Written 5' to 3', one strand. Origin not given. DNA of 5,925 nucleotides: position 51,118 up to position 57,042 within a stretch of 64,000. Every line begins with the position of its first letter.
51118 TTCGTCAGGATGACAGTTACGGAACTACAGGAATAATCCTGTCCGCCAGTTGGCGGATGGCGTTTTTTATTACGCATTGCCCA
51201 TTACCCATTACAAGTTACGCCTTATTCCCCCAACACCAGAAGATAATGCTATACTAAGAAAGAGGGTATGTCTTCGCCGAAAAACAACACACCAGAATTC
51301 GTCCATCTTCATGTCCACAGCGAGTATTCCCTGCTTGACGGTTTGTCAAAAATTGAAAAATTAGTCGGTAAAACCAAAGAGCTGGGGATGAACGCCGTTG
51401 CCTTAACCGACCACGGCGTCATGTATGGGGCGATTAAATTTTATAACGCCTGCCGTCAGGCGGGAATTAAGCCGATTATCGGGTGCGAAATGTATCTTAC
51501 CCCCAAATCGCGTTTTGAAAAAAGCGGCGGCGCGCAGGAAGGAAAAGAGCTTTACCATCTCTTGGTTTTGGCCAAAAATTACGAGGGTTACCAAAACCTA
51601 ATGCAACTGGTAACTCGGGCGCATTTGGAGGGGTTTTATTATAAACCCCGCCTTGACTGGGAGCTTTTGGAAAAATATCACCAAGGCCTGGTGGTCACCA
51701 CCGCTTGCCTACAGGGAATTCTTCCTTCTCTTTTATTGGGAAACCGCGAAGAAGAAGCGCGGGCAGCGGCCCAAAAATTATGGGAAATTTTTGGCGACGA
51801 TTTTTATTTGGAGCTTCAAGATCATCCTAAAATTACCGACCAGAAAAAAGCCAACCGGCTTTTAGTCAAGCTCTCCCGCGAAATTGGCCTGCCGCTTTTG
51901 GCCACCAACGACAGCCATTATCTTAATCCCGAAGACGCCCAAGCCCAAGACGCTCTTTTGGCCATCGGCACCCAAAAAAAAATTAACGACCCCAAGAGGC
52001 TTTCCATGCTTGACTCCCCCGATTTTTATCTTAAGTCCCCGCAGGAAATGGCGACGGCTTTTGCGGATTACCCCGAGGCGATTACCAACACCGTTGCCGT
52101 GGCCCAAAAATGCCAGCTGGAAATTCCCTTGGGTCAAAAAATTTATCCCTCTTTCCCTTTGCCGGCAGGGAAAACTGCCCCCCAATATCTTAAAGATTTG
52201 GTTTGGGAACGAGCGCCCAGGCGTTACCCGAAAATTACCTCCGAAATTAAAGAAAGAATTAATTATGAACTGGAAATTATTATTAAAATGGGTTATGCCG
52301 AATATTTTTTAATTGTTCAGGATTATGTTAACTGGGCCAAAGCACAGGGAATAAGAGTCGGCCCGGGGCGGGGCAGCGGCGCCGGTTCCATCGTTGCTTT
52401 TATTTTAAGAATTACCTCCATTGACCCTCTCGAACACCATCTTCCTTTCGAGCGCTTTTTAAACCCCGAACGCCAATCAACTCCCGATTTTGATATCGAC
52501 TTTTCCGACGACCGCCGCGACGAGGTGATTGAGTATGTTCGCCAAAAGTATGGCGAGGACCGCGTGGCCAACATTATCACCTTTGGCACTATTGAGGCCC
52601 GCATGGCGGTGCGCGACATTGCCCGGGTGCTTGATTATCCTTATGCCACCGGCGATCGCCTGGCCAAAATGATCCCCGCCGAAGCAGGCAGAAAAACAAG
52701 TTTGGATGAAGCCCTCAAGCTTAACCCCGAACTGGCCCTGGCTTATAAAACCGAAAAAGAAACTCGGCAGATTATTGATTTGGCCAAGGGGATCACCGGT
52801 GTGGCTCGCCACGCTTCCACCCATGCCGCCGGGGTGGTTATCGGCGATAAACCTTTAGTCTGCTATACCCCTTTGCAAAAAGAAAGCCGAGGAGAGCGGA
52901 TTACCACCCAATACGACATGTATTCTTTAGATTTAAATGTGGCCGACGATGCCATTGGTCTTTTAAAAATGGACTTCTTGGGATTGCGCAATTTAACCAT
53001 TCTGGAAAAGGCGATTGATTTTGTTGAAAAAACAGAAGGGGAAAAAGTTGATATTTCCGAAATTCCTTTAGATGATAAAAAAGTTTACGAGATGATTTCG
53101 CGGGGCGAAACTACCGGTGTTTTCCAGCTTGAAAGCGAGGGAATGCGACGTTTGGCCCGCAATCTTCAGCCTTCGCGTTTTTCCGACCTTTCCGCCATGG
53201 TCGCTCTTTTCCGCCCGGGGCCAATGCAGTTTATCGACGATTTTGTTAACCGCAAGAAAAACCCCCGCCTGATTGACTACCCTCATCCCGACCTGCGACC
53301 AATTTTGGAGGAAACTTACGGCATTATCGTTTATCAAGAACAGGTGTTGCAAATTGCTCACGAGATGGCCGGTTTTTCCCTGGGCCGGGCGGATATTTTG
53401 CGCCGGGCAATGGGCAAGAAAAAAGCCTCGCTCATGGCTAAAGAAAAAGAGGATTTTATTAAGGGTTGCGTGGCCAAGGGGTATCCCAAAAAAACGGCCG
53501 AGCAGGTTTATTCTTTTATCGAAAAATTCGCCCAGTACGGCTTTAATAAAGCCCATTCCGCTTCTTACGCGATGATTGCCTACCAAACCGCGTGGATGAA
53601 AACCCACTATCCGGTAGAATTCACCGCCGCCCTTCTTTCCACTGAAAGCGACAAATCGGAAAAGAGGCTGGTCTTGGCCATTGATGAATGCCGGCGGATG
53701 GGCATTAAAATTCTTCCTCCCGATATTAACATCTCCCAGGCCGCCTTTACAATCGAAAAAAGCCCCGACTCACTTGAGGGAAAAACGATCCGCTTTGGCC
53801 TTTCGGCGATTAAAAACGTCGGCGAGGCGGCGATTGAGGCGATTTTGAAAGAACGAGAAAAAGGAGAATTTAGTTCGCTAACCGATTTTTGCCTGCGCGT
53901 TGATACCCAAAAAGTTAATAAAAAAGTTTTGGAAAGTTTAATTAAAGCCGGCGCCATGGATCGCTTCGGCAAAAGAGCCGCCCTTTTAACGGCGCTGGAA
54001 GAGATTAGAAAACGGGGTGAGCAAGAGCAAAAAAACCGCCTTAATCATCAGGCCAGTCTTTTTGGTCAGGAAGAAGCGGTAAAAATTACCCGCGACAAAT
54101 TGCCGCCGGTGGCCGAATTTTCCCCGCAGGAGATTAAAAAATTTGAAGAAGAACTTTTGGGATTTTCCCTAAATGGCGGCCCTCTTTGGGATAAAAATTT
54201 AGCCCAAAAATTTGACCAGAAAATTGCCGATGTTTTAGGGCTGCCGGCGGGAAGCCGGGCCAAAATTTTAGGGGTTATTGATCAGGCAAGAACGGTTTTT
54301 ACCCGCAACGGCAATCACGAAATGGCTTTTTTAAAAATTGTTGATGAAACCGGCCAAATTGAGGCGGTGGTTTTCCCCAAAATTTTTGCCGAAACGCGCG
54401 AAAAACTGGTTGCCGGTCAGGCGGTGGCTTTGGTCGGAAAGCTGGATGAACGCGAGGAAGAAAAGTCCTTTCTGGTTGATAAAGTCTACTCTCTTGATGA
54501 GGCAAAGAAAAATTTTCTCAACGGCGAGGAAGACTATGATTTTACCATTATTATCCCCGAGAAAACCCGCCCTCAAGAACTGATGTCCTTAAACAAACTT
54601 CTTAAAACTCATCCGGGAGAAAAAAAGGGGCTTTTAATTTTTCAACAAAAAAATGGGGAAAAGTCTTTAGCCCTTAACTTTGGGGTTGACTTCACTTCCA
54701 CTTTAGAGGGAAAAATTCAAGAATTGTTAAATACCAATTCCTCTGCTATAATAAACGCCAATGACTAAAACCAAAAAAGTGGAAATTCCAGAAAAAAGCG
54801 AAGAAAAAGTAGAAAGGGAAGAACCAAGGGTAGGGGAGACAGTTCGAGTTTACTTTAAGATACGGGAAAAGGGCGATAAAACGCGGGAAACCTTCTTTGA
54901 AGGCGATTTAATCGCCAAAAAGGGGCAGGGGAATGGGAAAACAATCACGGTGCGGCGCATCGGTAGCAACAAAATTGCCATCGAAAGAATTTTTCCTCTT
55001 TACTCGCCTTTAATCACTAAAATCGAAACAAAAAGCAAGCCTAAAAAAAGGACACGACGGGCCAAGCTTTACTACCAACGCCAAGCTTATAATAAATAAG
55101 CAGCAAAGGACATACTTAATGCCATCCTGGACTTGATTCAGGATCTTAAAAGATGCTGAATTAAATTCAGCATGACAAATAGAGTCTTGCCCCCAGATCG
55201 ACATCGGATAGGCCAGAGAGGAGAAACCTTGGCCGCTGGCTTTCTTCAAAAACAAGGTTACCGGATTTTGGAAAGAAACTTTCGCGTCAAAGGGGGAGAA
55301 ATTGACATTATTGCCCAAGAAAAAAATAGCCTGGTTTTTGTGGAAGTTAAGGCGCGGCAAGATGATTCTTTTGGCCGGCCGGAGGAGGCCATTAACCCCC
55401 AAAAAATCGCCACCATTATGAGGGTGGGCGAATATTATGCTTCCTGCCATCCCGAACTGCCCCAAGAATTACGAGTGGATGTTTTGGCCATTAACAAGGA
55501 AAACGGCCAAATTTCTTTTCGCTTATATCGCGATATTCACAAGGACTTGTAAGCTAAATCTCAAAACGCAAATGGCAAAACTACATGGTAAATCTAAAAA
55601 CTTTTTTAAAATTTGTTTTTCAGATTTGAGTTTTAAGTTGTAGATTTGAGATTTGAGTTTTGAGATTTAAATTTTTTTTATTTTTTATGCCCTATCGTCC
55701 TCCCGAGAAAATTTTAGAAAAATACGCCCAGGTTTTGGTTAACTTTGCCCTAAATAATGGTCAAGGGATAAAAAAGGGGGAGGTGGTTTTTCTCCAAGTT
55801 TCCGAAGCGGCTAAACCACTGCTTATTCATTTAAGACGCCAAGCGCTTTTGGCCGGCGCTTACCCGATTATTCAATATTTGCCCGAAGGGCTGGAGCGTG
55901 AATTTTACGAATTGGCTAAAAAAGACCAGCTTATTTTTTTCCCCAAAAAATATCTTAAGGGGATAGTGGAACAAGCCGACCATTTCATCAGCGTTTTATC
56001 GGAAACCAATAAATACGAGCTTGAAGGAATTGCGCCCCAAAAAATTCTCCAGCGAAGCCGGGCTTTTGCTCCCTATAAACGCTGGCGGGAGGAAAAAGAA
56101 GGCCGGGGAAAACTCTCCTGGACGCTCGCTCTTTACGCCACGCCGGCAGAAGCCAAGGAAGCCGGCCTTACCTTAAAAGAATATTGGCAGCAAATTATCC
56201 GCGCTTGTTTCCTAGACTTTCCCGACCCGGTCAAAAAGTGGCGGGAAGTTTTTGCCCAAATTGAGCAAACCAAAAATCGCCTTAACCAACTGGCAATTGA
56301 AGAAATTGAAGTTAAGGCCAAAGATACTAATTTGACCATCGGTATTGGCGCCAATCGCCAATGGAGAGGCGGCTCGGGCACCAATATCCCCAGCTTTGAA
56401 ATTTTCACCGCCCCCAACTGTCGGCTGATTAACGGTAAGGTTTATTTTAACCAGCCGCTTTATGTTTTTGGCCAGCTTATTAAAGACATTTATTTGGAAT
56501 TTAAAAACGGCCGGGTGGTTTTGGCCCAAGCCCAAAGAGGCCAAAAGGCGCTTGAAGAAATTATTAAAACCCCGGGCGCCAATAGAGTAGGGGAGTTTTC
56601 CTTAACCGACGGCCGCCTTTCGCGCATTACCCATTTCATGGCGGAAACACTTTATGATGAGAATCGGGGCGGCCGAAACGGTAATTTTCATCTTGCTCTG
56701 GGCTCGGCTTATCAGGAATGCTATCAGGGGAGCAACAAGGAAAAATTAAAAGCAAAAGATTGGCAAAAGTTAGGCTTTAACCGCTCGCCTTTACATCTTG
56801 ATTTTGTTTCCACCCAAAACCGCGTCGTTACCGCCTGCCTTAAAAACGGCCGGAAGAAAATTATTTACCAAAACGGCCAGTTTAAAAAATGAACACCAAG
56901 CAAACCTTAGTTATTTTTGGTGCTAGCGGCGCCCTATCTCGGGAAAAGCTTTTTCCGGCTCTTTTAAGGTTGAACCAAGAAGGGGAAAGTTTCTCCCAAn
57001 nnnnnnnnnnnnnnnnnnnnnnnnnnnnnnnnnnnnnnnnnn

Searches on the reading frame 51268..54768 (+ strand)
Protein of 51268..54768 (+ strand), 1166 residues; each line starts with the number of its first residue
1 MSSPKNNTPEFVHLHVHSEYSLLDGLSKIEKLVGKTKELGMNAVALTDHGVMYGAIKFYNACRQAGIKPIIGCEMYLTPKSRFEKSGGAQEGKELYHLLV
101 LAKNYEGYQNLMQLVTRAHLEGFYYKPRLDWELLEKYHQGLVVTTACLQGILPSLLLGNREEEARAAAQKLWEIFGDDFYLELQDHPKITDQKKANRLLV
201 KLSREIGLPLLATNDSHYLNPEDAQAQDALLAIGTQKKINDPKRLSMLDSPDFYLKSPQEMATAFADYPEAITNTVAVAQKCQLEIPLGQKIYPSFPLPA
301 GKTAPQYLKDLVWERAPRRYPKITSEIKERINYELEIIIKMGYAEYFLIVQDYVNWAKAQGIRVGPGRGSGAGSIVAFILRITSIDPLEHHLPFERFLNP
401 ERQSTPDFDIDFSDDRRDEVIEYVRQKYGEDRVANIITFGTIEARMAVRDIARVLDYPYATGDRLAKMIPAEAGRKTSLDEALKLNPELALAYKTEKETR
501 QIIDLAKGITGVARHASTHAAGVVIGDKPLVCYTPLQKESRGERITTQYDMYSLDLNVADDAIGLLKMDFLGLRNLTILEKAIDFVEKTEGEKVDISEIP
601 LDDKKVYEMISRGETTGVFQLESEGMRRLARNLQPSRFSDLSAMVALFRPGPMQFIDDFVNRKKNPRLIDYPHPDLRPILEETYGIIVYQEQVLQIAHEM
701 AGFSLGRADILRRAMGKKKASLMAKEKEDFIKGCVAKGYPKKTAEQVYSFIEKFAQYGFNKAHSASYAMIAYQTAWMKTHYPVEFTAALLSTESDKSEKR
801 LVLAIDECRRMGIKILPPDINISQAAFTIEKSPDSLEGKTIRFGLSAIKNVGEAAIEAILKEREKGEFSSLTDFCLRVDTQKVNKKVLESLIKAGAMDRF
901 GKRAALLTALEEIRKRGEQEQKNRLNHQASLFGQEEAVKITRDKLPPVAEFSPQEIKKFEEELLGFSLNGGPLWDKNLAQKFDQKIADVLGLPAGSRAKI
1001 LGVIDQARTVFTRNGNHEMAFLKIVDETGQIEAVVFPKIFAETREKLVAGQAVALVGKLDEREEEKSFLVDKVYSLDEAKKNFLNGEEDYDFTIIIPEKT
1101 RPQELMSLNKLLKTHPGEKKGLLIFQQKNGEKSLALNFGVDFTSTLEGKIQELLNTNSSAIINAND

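Call 10: search_protein_families(library=pfam, proteins=[window:51268-54768:+], max_evalue=0.01)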
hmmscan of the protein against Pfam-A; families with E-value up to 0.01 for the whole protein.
window:51268-54768:+ (1166 aa): 6 families
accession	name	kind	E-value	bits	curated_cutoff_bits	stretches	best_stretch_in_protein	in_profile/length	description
PF07733.18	DNA_pol3_alpha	-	3.9e-100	335.2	23.9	1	306-572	1-260/260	Bacterial DNA polymerase III alpha NTPase domain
PF17657.6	DNA_pol3_finger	-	1.7e-67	226.3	22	1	575-738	1-166/166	Bacterial DNA polymerase III alpha subunit finger domain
PF02811.25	PHP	-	3.5e-59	200.3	26.4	1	13-186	1-164/164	PHP domain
PF14579.12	HHH_6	-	5e-33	113.6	25.6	1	812-903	1-87/90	Helix-hairpin-helix motif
PF01336.31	tRNA_anti-codon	-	2.3e-09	37.5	27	1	1006-1074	9-73/75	OB-fold nucleic acid binding domain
PF04919.18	DUF655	-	0.0026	18.2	22.2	1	844-889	117-163/181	Protein of unknown function (DUF655)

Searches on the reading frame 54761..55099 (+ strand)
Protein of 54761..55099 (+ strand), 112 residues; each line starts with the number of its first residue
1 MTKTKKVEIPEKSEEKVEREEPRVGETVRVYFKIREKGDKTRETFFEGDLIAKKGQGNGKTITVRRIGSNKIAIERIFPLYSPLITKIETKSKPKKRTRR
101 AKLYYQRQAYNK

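Call 10: search_protein_families(library=pfam, proteins=[window:54761-55099:+], max_evalue=0.01)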
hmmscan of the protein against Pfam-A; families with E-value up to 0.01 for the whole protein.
window:54761-55099:+ (112 aa): 1 family
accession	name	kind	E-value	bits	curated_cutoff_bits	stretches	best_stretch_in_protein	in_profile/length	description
PF01245.26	Ribosomal_L19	-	1e-24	87.1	22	1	12-111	8-103/111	Ribosomal protein L19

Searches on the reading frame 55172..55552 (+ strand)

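Call 10: search_protein_families(library=pfam, proteins=[window:55172-55552:+], max_evalue=0.01)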
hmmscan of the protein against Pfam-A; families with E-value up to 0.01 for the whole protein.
window:55172-55552:+ (126 aa): 5 families
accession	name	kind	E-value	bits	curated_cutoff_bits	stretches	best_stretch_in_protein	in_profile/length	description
PF02021.23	UPF0102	-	1.1e-28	99.9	23.6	1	17-107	1-80/80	Uncharacterised protein family UPF0102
PF08378.17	NERD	-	3.3e-07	31.2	22.1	1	14-69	2-64/111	Nuclease-related domain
PF01939.22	NucS_C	-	3.4e-05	24.3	24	1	26-64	16-55/124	Endonuclease NucS C-terminal domain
PF04471.18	Mrr_cat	-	0.00014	22.4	21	1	18-70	10-64/115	Restriction endonuclease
PF03008.20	DUF234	-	0.0095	16.8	22.5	0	40-63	66-91/100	Archaea bacterial proteins of unknown function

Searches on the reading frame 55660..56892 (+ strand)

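Call 10: search_protein_families(library=pfam, proteins=[window:55660-56892:+], max_evalue=0.01)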
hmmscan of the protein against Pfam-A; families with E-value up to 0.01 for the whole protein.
window:55660-56892:+ (410 aa): 1 family
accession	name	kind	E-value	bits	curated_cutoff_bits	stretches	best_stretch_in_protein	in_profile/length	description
PF02073.20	Peptidase_M29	-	5.1e-98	329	27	1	17-408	3-406/406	Thermophilic metalloprotease (M29)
